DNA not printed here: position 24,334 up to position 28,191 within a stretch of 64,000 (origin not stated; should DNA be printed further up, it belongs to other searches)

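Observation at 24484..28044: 1186-aa SIR2-like + long helical domain protein: candidate single-gene defence-associated sirtuin (DSR-like) NADase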

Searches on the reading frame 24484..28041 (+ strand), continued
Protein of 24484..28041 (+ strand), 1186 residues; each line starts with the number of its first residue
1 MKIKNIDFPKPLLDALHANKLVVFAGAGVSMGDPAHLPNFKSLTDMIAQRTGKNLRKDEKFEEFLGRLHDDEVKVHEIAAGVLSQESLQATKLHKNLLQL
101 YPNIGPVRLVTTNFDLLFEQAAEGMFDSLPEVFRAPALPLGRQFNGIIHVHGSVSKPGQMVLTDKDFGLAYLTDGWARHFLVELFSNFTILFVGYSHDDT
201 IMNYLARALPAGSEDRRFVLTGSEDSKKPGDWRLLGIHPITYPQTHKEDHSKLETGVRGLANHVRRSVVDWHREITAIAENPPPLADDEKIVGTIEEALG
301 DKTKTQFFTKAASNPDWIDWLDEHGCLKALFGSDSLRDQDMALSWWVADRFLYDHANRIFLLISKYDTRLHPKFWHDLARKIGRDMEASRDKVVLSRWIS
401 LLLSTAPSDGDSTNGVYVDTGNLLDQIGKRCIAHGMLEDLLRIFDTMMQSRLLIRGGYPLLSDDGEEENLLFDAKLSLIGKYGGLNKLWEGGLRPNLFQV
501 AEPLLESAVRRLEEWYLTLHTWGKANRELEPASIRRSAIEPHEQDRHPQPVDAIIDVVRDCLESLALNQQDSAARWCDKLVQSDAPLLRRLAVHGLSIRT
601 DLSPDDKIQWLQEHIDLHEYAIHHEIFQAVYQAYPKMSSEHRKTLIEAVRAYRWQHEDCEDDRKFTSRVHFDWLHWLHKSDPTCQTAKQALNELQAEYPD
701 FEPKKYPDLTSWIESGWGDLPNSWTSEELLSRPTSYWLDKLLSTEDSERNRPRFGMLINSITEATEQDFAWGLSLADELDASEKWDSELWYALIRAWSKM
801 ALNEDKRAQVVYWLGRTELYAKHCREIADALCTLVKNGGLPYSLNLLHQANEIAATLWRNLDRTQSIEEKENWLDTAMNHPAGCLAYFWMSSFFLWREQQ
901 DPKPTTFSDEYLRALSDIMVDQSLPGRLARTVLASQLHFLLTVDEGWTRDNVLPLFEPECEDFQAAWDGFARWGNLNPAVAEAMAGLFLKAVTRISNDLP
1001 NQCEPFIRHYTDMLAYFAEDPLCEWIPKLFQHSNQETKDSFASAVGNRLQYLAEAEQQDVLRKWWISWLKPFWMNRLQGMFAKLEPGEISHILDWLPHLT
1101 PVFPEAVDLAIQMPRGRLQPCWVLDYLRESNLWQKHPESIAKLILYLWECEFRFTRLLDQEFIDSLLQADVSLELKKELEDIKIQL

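Call 42: find_related_loci(query=A1, collection=genome_contigs, flank=6000)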
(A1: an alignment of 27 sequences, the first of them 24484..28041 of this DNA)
Query A1 (1186 aa) in genome_contigs; peptide patterns used: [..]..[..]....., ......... (x = any residue, [..] = any of these).
599 stretches matched a pattern (row limit reached: there are more); 519 encode a relative of the query (tblastn E <= 1e-3); the best 80 are kept; 80 distinct loci.
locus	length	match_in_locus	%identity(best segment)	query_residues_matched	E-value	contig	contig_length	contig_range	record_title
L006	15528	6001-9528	57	1-1186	0e+0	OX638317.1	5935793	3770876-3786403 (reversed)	MAG: uncultured Latescibacteria bacterium isolate cbbe8a84-e08a-4d06-a76e-2eb930d8ff24 genome assembly, chromosome: 1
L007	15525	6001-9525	56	1-1186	0e+0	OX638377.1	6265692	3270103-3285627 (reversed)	MAG: uncultured Latescibacteria bacterium isolate 96736c8f-e424-4c7a-a7cc-5c0d8e7e2df7 genome assembly, chromosome: 1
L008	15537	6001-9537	54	1-1186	0e+0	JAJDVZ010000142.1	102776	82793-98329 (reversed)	MAG: Candidatus Latescibacterota bacterium isolate jk18x22bins.75 k141_78798, whole genome shotgun sequence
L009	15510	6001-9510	53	1-1186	0e+0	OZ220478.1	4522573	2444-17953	MAG: Candidatus Latescibacterota bacterium isolate 1cf545fa-d59a-4aa3-98d5-019dd537838a genome assembly, chromosome: 1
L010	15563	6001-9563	55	1-1186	0e+0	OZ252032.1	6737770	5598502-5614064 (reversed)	MAG: Candidatus Poribacteria bacterium isolate aa3f26ad-70d9-470a-add4-ad97223fdacd genome assembly, chromosome: 1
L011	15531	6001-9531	51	1-1185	0e+0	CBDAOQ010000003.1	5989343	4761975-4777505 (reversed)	MAG: Candidatus Versatilivorator sp. isolate 6a61018a-c988-4e23-9d40-021d3d713c5d genome assembly, contig: contig_3, who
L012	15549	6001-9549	47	1-1186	0e+0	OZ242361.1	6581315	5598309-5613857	MAG: Candidatus Latescibacterota bacterium isolate c7d3165a-3b70-4ca6-a93c-9a173e2068a1 genome assembly, chromosome: 1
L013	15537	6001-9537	46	1-1186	0e+0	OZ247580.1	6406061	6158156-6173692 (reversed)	MAG: Candidatus Latescibacterota bacterium isolate 34bd4037-9faa-49cb-aada-cae4c411e00c genome assembly, chromosome: 1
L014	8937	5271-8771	45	1-1186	0e+0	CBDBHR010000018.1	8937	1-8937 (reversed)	MAG: bacterium isolate 2d38f53d-f68d-4995-9e7e-b4655ca317ad genome assembly, contig: contig_18, whole genome shotgun seq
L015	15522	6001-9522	45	1-1182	0e+0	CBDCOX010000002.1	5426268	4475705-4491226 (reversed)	MAG: Candidatus Latescibacterota bacterium isolate 3c4b53aa-e325-4963-aa18-2d5493478633 genome assembly, contig: contig_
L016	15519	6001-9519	46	1-1186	0e+0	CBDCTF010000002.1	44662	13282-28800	MAG: Dehalococcoidia bacterium isolate ada03605-a97e-4eba-91b8-038d664804f6 genome assembly, contig: contig_2, whole gen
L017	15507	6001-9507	46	1-1186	0e+0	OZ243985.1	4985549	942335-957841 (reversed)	MAG: Caldilineaceae bacterium isolate 1a963e88-e386-4f35-86cd-9ea7058ee1bf genome assembly, chromosome: 1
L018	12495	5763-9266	45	1-1186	0e+0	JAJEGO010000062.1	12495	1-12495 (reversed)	MAG: Candidatus Dadabacteria bacterium isolate p16x57bins.17 k141_1143808, whole genome shotgun sequence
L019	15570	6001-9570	45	1-1186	0e+0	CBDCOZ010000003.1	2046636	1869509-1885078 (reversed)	MAG: Candidatus Oxydemutatoraceae bacterium isolate 466f60cb-6b0a-4a09-b829-3ad856362bb4 genome assembly, contig: contig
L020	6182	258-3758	45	1-1186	0e+0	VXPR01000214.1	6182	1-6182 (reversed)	MAG: Gammaproteobacteria bacterium isolate SB0662_bin_60 NODE_8436_length_6182_cov_20.621511, whole genome shotgun seque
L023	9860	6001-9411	45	1-1149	0e+0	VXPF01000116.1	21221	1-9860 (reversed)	MAG: Dehalococcoidia bacterium isolate SB0662_bin_5 NODE_2352_length_21221_cov_319.872862, whole genome shotgun sequence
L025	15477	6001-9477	42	1-1183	0e+0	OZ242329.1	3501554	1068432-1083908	MAG: Chloroflexota bacterium isolate 2b2caabe-c752-47ff-af95-c7664a5aabd3 genome assembly, chromosome: 1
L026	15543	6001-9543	42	1-1186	0e+0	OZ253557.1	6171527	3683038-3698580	MAG: Alphaproteobacteria bacterium isolate 076c979e-b32e-4df2-94ec-b05dd2327168 genome assembly, chromosome: 1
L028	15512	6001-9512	45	1-1186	0e+0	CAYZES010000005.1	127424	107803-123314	MAG TPA_asm: uncultured Dehalococcoidia bacterium isolate SRP109090_co1_262 genome assembly, contig: NODE_106_length_127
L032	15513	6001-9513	40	1-1185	0e+0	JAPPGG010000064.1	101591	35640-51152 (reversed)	MAG: Chloroflexota bacterium isolate RHO1_bin_4 NODE_452_length_101591_cov_36.926115, whole genome shotgun sequence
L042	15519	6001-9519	47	3-1186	0e+0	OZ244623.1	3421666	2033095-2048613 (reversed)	MAG: Acidobacteriota bacterium isolate e726fddd-1a72-4f4e-96cd-3e6d35700dae genome assembly, chromosome: 1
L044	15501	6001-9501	40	1-1186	0e+0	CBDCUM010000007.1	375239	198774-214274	MAG: Rhodobacterales bacterium isolate 54aa7a54-9c23-45b2-b241-321a049084e4 genome assembly, contig: contig_7, whole gen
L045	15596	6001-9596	53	1-1186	0e+0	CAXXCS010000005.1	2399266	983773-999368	MAG: Candidatus Poribacteria bacterium isolate f2072dac-7ec4-414b-ba18-4a473c62d403 genome assembly, contig: contig_5, w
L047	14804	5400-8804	39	1-1147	0e+0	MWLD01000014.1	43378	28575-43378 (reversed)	Candidatus Synechococcus spongiarum LMB bulk15M NODE_31_length_43378_cov_145.628_ID_12569, whole genome shotgun sequence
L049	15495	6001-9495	39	1-1186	0e+0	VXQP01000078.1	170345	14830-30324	MAG: Chloroflexi bacterium isolate SB0664_bin_11 NODE_75_length_170345_cov_23.130378, whole genome shotgun sequence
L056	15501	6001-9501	40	1-1186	0e+0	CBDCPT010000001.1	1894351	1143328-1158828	MAG: Arenicellales bacterium isolate fadde0ce-b209-473f-868c-ec93306c25c8 genome assembly, contig: contig_1, whole genom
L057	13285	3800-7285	35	1-1186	0e+0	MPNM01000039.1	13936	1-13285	MAG: Chloroflexi bacterium bin125 NODE_5234_length_13936_cov_18.5012_ID_10467, whole genome shotgun sequence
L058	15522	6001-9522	40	1-1186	0e+0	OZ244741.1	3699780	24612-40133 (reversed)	MAG: Dehalococcoidia bacterium isolate 3ca8c83b-605f-4fcd-bc6c-fe95b3c2bdbe genome assembly, chromosome: 1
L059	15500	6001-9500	42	1-1186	0e+0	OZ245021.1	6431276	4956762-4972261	MAG: Gammaproteobacteria bacterium isolate 67a87912-4c7a-4147-b5b2-fff17a58665b genome assembly, chromosome: 1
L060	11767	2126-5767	46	1-1186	2e-169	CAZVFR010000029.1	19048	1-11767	MAG TPA_asm: uncultured Methylococcaceae bacterium isolate binchicken_co182_174 genome assembly, contig: NODE_713_length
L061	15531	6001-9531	50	1-1186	0e+0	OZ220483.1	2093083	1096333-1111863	MAG: Gammaproteobacteria bacterium isolate af9c39ca-8e3c-4a7f-a21c-a6eb2653ca8a genome assembly, chromosome: 1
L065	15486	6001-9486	35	1-1186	0e+0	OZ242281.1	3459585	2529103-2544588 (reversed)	MAG: Dehalococcoidia bacterium isolate 5b41c312-3693-4c79-a24d-842b6111755b genome assembly, chromosome: 1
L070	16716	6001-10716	66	1-1186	8e-143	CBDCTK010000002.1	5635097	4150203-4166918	MAG: Candidatus Poribacteria bacterium isolate 5e1f03a3-4ce1-415a-a4c9-4ecbe52226bd genome assembly, contig: contig_2, w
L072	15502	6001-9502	38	1-1186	0e+0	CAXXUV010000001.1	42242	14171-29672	MAG: Dehalococcoidia bacterium isolate 53e0c16e-ff2d-4f84-9f2e-96c73ee24ba6 genome assembly, contig: contig_1, whole gen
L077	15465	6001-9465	44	1-1182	0e+0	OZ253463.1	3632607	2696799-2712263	MAG: Chloroflexota bacterium isolate 29d2856e-e75a-4040-aa7f-32dfb5fb0cd3 genome assembly, chromosome: 1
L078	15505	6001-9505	37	1-1186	0e+0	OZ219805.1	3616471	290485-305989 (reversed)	MAG: Dehalococcoidia bacterium isolate c58c6e01-4a6e-4794-97be-e35f15c585e3 genome assembly, chromosome: 3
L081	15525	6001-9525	39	1-1186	0e+0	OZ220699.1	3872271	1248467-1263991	MAG: Dehalococcoidia bacterium isolate f58489c1-47d8-4967-8439-08667ebef3fd genome assembly, chromosome: 1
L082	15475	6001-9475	31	3-1186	2e-177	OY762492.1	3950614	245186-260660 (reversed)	MAG: Candidatus Poribacteria bacterium isolate 99769213-57d3-4dda-a27c-563ac69bc0fb genome assembly, chromosome: 1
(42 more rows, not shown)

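Call 46: search_protein_representatives(protein=window:24484-28041:+)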
Query: 1186 residues. Proteins with E-value up to 0.001 (for the whole library): 5093; up to 1e-10: 3313; up to 1e-30: 1485. The best 150 are listed.
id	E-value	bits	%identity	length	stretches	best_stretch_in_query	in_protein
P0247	0.0e+00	1266.0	52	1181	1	1-1185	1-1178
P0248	0.0e+00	1221.4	51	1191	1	1-1185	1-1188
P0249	0.0e+00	1117.8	47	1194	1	1-1186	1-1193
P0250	0.0e+00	1069.9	45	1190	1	1-1183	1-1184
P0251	0.0e+00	1069.9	57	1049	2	1-745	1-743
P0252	0.0e+00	1039.7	48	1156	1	1-1184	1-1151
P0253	0.0e+00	1028.4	44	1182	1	1-1180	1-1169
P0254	1.9e-287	973.0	43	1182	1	3-1152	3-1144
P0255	1.0e-283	960.7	42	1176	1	1-1184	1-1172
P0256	5.7e-281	951.6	43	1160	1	1-1185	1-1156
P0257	1.1e-280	950.6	44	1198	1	1-1185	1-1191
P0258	5.4e-280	948.3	43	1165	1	1-1182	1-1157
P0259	2.7e-279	946.0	42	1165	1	1-1182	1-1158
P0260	6.3e-279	944.8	43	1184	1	1-1182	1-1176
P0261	1.1e-278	944.0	42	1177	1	1-1185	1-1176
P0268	2.2e-275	933.1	43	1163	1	18-1173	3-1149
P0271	3.4e-272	922.5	41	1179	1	1-1186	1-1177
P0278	2.3e-264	896.6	42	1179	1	20-1149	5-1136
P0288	2.9e-258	876.4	39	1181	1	1-1149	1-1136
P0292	1.7e-253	860.6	40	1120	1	64-1186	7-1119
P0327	3.1e-212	723.9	34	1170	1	2-1149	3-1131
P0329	1.5e-209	715.0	37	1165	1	1-1186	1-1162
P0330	2.1e-206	704.6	35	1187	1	2-1149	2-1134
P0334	3.6e-202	690.5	35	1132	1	31-1149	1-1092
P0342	5.0e-192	657.0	32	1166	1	2-1171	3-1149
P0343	9.6e-192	656.0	33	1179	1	1-1149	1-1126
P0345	3.8e-190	650.7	37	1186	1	1-1123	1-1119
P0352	4.2e-180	617.5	31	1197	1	1-1149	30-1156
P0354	1.1e-179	616.1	32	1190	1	1-1166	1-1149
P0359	6.8e-175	600.2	33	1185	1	3-1149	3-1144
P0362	1.3e-173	596.0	34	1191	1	1-1149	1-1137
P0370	9.2e-169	579.9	33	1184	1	2-1149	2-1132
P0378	9.9e-167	573.2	32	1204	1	4-1149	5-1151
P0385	4.6e-160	551.1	33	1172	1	5-1149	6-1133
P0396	6.2e-155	534.1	32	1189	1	2-1152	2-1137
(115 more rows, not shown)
